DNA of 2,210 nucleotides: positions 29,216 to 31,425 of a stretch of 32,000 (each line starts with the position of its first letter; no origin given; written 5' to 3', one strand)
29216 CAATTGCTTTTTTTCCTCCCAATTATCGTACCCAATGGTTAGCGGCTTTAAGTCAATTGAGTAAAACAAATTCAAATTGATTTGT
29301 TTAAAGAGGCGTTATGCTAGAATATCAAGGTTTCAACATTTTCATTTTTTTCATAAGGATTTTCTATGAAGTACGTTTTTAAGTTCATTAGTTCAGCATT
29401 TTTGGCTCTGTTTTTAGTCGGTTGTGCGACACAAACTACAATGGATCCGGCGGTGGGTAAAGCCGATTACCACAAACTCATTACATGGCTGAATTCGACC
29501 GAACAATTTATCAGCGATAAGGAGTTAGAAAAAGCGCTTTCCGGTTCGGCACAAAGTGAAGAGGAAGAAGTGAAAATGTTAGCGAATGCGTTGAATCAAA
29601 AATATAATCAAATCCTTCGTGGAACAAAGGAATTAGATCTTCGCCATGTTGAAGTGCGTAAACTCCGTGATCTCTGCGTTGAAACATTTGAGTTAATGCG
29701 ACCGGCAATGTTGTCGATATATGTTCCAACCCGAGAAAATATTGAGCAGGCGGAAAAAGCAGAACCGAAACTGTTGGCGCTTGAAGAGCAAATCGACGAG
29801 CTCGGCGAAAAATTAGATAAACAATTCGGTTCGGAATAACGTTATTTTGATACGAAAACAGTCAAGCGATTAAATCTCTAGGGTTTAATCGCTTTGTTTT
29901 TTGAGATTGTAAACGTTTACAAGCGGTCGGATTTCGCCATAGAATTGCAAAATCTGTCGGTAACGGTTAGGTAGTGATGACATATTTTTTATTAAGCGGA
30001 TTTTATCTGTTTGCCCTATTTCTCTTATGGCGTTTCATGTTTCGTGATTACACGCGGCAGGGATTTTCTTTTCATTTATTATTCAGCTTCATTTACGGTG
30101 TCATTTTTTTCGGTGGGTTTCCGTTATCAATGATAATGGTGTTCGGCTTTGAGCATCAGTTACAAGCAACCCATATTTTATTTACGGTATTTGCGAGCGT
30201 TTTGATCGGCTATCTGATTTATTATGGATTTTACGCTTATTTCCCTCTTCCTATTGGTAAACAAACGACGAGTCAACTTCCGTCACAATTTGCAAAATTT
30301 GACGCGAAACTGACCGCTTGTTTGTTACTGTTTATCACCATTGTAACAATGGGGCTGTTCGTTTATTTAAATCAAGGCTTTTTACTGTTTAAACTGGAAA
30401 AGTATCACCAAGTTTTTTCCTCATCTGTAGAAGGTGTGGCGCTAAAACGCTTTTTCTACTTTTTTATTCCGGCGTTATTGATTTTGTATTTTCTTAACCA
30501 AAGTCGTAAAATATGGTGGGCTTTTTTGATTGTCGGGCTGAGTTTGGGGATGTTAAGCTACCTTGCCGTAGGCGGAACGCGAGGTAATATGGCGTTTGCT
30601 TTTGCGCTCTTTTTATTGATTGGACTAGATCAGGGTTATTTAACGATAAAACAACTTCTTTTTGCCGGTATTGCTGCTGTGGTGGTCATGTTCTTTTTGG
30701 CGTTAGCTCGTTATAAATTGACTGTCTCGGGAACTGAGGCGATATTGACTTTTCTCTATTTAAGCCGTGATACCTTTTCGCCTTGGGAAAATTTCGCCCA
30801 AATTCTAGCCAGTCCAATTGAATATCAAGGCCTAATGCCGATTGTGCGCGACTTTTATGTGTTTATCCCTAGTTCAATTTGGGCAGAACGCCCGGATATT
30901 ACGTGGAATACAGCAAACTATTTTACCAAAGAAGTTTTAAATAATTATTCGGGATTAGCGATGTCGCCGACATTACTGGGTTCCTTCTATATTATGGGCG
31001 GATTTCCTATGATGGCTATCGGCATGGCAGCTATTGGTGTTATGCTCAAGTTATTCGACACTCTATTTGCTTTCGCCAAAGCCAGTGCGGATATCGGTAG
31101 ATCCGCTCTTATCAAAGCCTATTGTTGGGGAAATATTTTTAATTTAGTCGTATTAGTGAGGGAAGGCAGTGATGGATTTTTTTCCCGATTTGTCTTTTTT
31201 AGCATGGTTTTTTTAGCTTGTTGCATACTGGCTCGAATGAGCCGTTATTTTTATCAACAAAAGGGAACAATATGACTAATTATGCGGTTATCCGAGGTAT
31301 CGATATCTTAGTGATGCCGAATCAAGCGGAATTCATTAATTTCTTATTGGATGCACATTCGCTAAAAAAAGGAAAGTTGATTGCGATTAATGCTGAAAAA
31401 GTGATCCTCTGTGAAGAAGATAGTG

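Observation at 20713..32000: Remodelled ECA locus: wzxE, rffG and rffH are absent from their enteric positions and two exported proteins are inserted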

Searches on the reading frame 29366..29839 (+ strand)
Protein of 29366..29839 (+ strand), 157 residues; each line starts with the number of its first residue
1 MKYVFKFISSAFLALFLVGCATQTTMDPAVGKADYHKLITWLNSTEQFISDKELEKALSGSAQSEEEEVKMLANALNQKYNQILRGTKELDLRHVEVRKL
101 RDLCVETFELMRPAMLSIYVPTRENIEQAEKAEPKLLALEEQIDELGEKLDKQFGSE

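Call 4: search_protein_families(library=ncbifam, proteins=[window:29366-29839:+], max_evalue=0.001)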
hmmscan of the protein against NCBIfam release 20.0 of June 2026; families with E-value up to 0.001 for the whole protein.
window:29366-29839:+ (157 aa): 0 families

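Call 5: search_protein_families(library=pfam, proteins=[window:29366-29839:+], max_evalue=0.01)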
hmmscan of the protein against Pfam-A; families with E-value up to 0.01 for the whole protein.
window:29366-29839:+ (157 aa): 0 families

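Call 14: find_homologous_proteins(query=window:29366-29839:+)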
Query window:29366-29839:+ (157 aa): 3 proteins with E <= 0.001 among 38 candidates.
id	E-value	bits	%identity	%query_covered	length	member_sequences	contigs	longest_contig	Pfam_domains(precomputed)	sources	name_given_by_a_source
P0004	2.3e-91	321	96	100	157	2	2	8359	PF27255.1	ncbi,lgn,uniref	ncbi:hypothetical protein [Glaesserella sp.]|uniref:hypothetical protein n=1 Tax=Glaesserella sp. Ta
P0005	9.1e-28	115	41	99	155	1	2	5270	PF27255.1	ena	-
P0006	2.0e-26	111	43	83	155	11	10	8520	PF27255.1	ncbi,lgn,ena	-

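Call 21: find_encoding_contigs(protein=P0006, flank=10000, max_places=8)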
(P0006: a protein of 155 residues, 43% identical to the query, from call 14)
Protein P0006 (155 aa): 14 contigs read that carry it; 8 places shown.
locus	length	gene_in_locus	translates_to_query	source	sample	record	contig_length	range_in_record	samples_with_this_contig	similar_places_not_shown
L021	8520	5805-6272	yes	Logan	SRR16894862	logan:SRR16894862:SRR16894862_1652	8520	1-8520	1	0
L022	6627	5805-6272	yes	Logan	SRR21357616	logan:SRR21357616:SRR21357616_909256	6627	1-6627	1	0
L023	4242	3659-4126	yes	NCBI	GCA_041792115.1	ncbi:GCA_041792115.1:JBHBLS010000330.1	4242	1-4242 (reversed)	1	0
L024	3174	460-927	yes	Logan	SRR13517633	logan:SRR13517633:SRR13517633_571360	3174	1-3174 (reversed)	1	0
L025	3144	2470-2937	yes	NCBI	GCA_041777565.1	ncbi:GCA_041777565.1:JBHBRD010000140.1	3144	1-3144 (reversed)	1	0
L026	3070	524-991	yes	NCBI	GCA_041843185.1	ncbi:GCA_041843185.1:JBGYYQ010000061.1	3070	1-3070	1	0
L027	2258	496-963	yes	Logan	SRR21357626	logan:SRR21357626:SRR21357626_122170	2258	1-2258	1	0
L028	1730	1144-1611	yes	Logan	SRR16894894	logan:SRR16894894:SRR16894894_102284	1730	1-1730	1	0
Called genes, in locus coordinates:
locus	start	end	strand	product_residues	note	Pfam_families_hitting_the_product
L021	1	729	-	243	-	?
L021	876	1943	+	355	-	PF00953:Glycos_transf_4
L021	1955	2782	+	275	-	-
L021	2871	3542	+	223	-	PF00583:Acetyltransf_1, PF13673:Acetyltransf_10 (weak), PF13508:Acetyltransf_7, PF08445:FR47 (weak)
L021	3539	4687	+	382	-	PF01041:DegT_DnrJ_EryC1, PF00155:Aminotran_1_2, PF00266:Aminotran_5 (weak)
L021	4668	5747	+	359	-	PF07429:Glyco_transf_56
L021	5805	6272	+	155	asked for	PF27255:PM1805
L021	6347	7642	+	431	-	PF06899:WzyE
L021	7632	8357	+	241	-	PF03808:Glyco_tran_WecG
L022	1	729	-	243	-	?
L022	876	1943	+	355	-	PF00953:Glycos_transf_4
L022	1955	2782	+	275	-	-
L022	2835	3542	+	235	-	PF00583:Acetyltransf_1, PF13673:Acetyltransf_10 (weak), PF13508:Acetyltransf_7, PF08445:FR47 (weak)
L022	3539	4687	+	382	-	PF01041:DegT_DnrJ_EryC1, PF00155:Aminotran_1_2, PF00266:Aminotran_5 (weak)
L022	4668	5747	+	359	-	PF07429:Glyco_transf_56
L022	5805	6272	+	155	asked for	PF27255:PM1805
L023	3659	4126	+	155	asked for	PF27255:PM1805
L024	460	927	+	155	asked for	PF27255:PM1805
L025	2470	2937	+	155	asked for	PF27255:PM1805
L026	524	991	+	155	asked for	PF27255:PM1805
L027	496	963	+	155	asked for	PF27255:PM1805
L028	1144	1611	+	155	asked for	PF27255:PM1805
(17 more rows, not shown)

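Call 22: find_encoding_contigs(protein=P0005, flank=10000, max_places=4)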
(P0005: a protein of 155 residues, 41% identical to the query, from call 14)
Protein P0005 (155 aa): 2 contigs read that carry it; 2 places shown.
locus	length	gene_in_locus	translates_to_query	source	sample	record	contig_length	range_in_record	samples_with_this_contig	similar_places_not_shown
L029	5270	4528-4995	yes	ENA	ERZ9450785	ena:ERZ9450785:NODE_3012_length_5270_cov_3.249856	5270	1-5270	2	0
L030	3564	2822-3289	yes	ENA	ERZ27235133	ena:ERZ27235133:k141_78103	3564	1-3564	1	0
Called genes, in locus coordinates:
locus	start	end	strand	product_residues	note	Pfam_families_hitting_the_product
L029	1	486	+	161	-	?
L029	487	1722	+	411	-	PF03721:UDPG_MGDP_dh_N, PF00984:UDPG_MGDP_dh, PF03720:UDPG_MGDP_dh_C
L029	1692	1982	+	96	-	-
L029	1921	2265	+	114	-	PF00583:Acetyltransf_1, PF13673:Acetyltransf_10, PF13508:Acetyltransf_7, PF08445:FR47 (weak)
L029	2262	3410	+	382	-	PF01041:DegT_DnrJ_EryC1, PF00155:Aminotran_1_2, PF00266:Aminotran_5 (weak)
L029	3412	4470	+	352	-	PF07429:Glyco_transf_56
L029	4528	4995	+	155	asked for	PF27255:PM1805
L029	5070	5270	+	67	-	?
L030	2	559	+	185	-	?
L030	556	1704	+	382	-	PF01041:DegT_DnrJ_EryC1, PF00155:Aminotran_1_2, PF00266:Aminotran_5 (weak)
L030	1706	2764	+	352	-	PF07429:Glyco_transf_56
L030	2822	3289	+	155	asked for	PF27255:PM1805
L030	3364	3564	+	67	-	?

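Call 53: predict_structure(alignment_id=A2)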
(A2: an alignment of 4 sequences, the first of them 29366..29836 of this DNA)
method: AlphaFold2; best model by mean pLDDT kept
length: 157 residues; sequences in the alignment: 4
mean_pLDDT: 76.4   pTM: 0.72
mean pLDDT of the five models: 76.4, 74.9, 73.7, 71.6, 69.5
residues with pLDDT >= 90: 46; 70-90: 67; 50-70: 18; < 50: 26
segments of 3 or more residues with pLDDT < 50: 1-25
pLDDT, mean of each block of 10 residues (from residue 1): 33 36 58 92 76 64 76 85 88 92 92 82 88 91 91 76
secondary structure, 60 per line:
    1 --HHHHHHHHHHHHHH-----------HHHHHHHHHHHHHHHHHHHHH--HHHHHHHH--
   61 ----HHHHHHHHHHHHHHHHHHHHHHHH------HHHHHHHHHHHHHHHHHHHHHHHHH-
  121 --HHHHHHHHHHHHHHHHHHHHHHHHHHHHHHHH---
elements in order: H3-16 H28-48 H51-58 H65-88 H95-119 H123-154

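Call 59: search_protein_families(library=pfam, proteins=[window:29366-29836:+], max_evalue=10)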
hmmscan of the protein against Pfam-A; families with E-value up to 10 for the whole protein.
window:29366-29836:+ (157 aa): 5 families
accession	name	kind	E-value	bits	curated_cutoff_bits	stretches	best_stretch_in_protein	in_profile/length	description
PF11332.13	DUF3134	-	0.027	15.3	25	1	36-81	22-64/70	Protein of unknown function (DUF3134)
PF07743.18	HSCB_C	-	0.067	14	22.1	1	113-155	3-45/74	HSCB C-terminal oligomerisation domain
PF05164.18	ZapA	-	0.18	12.6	23.8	1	63-123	16-68/88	Cell division protein ZapA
PF17832.7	Pre-PUA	-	0.22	12.6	23.5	1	92-129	13-49/86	Pre-PUA-like domain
PF01519.22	DUF16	-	1.3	10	40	0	127-153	48-74/104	Protein of unknown function DUF16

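Call 60: fold_search(model_id=the predicted structure, library=pdb)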
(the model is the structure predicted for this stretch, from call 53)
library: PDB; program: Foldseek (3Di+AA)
matches with E <= 10: 341; with E <= 0.001: 0
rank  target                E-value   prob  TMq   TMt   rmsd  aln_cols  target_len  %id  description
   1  4cih_A                2.2e-01  0.80  0.36  0.38   8.5       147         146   13  Structure of LntA-K180D-K181D from Listeria monocytogenes (released 2014-02-05)
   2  2kbb_MODEL_1_A        2.4e-01  0.44  0.29  0.28  12.3       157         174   16  Solution Structure of the R9 Domain of Talin (released 2009-03-17)
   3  8dt0_A                3.1e-01  0.84  0.36  0.39   7.5       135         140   16  Scaffolding protein functional sites using deep learning (released 2022-08-10)
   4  8dt0_B                3.7e-01  0.80  0.37  0.40   7.5       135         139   16  Scaffolding protein functional sites using deep learning (released 2022-08-10)
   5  8tn1_A                4.6e-01  0.25  0.26  0.28  12.0       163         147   12  De novo designed protein binds poly ADP ribose polymerase inhibitors (PARPi) - apo (released 2024-04-24)
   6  4uos                  4.8e-01  0.33  0.31  0.27  11.8       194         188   15  Thermodynamic hyperstability in parametrically designed helical bundles (released 2014-11-05)
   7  6s37_B                5.3e-01  0.69  0.37  0.42   6.6       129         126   19  Ligand binding domain of the P. putida receptor PcaY_PP in complex with salicylic acid (released 2020-10-21)
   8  6s3b_B                6.8e-01  0.69  0.39  0.43   6.4       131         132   17  Ligand binding domain of the P. putida receptor PcaY_PP in complex with benzoate (released 2020-10-21)
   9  6egc                  7.1e-01  0.44  0.32  0.33   8.5       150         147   15  Single-chain version of 2L4HC2_23 (PDB 5J0K) (released 2019-05-29)
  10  8ccr                  8.3e-01  0.35  0.28  0.37   7.7       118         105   19  Crystal structure of the T19D mutant of the de novo diheme binding 4D2 (released 2023-08-09)
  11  7ohy_b                9.1e-01  0.12  0.20  0.10  14.1       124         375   14  Nog1-TAP associated immature ribosomal particles from S. cerevisiae after rpL34 expression shut down, population B (released 2021-11-03)
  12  6ylg_b                9.1e-01  0.12  0.22  0.09  20.1       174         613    9  Rix1-Rea1 pre-60S particle - 60S core, body 1 (rigid body refinement) (released 2020-07-29)
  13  2ap3                  9.6e-01  0.51  0.42  0.36   8.8       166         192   14  1.6 A Crystal Structure of a Conserved Protein of Unknown Function from Staphylococcus aureus (released 2005-09-27)
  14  5wp3_B                9.6e-01  0.23  0.24  0.34  18.6       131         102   19  Crystal Structure of EED in complex with EB22 (released 2017-09-13)
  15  2im8_B                9.6e-01  0.15  0.22  0.28  11.9       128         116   12  X-Ray Crystal Structure of Protein yppE from Bacillus subtilis. Northeast Structural Genomics Consortium Target SR213. (released 2006-10-17)
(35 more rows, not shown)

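Call 62: find_related_loci(query=A2, collection=metagenome_contigs, flank=10000)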
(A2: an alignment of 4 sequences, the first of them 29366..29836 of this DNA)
Query A2 (157 aa) in metagenome_contigs; peptide patterns used: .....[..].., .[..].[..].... (x = any residue, [..] = any of these).
600 stretches matched a pattern, but none encodes a relative of the query by tblastn (E <= 1e-3).

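Call 67: search_protein_representatives(alignment_id=A2)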
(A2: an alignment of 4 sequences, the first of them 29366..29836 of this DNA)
Query: 4 sequences, 155 profile positions. Proteins with E-value up to 0.001 (for the whole library): 18; up to 1e-10: 9; up to 1e-30: 3. The best 18 are listed.
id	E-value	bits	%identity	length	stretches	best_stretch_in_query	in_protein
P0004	4.6e-81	286.6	-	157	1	1-155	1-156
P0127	3.4e-66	238.3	-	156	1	1-154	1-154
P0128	3.2e-45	170.2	-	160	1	1-155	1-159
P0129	2.3e-25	105.6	-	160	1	1-154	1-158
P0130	9.0e-25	103.7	-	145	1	1-154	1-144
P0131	7.0e-22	94.3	-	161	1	3-145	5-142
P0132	1.5e-15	73.7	-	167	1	1-144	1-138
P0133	5.4e-15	71.9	-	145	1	11-152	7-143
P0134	3.7e-13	66.0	-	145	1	1-154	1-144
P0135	3.8e-09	53.0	-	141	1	10-145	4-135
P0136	8.8e-09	51.8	-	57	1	1-43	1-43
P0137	5.4e-07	46.0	-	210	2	26-154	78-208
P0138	3.4e-05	40.1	-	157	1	1-152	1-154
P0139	1.2e-04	38.3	-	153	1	3-154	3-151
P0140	1.8e-04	37.8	-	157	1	1-113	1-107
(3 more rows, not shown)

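Call 68: list_cluster_members(proteins=[P0127, P0128, P0129, P0130, P0131, P0132, P0133, P0134, P0135, P0138])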
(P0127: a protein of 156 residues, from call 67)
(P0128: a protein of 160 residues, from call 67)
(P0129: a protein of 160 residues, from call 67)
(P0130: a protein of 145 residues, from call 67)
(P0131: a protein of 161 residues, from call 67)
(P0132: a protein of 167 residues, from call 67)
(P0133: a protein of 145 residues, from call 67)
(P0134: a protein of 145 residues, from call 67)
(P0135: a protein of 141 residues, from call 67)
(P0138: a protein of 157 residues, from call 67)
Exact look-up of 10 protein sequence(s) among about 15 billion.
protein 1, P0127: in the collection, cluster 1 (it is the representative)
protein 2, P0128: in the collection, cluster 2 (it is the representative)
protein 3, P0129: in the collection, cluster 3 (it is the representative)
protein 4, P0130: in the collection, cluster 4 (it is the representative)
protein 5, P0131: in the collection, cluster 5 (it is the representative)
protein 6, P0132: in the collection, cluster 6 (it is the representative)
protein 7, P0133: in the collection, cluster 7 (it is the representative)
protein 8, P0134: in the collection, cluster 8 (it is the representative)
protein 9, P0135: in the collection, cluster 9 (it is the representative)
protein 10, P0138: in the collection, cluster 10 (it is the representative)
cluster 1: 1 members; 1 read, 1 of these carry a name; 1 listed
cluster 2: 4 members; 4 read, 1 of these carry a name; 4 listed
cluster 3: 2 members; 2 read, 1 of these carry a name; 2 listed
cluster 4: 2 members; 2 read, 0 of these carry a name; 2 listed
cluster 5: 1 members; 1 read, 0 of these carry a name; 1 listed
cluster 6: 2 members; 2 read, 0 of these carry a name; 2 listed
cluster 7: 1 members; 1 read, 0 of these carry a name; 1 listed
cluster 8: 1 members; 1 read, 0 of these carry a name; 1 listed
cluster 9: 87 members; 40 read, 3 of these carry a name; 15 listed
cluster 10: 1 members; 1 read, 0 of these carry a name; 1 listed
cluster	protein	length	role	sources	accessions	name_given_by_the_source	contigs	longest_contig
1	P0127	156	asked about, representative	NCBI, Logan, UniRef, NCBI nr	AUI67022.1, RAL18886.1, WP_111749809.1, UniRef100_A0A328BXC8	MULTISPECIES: hypothetical protein [Glaesserella] | Lipoprotein n=1 Tax=Glaesserella australis TaxID=2094024 RepID=A0A328BXC8_9PAST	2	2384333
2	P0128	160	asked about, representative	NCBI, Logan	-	-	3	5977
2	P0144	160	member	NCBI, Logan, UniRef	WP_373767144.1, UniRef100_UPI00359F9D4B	hypothetical protein [Glaesserella sp.] | hypothetical protein n=1 Tax=Glaesserella sp. TaxID=2094731 RepID=UPI00359F9D4B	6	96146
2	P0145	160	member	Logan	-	-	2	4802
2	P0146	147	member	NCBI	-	-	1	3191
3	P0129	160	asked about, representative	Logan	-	-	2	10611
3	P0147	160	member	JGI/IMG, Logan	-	hypothetical protein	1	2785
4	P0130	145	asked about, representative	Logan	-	-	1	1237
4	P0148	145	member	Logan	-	-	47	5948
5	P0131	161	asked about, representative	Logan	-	-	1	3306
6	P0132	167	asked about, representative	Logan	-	-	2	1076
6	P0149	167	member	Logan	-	-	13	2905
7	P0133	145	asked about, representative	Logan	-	-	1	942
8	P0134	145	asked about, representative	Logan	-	-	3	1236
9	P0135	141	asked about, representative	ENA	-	-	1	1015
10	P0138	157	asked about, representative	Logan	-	-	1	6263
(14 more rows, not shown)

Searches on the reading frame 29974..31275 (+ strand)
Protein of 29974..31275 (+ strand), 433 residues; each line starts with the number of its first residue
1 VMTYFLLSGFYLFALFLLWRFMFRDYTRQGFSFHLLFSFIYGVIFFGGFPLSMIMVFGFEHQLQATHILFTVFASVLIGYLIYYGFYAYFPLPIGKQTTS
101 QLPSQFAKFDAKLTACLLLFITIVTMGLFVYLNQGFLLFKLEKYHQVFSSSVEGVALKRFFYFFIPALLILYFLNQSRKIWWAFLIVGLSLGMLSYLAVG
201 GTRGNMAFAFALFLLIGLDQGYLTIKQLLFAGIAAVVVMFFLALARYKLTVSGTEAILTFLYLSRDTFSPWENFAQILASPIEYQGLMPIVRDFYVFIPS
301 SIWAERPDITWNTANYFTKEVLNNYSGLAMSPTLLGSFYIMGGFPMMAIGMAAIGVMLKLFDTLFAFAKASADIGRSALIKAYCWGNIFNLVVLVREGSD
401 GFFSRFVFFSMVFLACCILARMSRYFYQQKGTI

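Call 4: search_protein_families(library=ncbifam, proteins=[window:29974-31275:+], max_evalue=0.001)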
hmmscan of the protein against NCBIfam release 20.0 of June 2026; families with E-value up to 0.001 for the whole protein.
window:29974-31275:+ (433 aa): 2 families
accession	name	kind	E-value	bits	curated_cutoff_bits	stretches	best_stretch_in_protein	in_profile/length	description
NF002820.0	PRK02975.1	equivalog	8.5e-161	536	510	1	2-432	4-435/450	ECA oligosaccharide polymerase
TIGR04370.1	glyco_rpt_poly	subfamily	0.00053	19.1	40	1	37-361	11-349/396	oligosaccharide repeat unit polymerase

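Call 5: search_protein_families(library=pfam, proteins=[window:29974-31275:+], max_evalue=0.01)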
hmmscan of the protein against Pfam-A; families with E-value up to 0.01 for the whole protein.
window:29974-31275:+ (433 aa): 1 family
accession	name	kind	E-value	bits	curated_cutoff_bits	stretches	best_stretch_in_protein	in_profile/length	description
PF06899.16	WzyE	-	3.4e-127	425.5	25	1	8-432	10-435/447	WzyE protein, O-antigen assembly polymerase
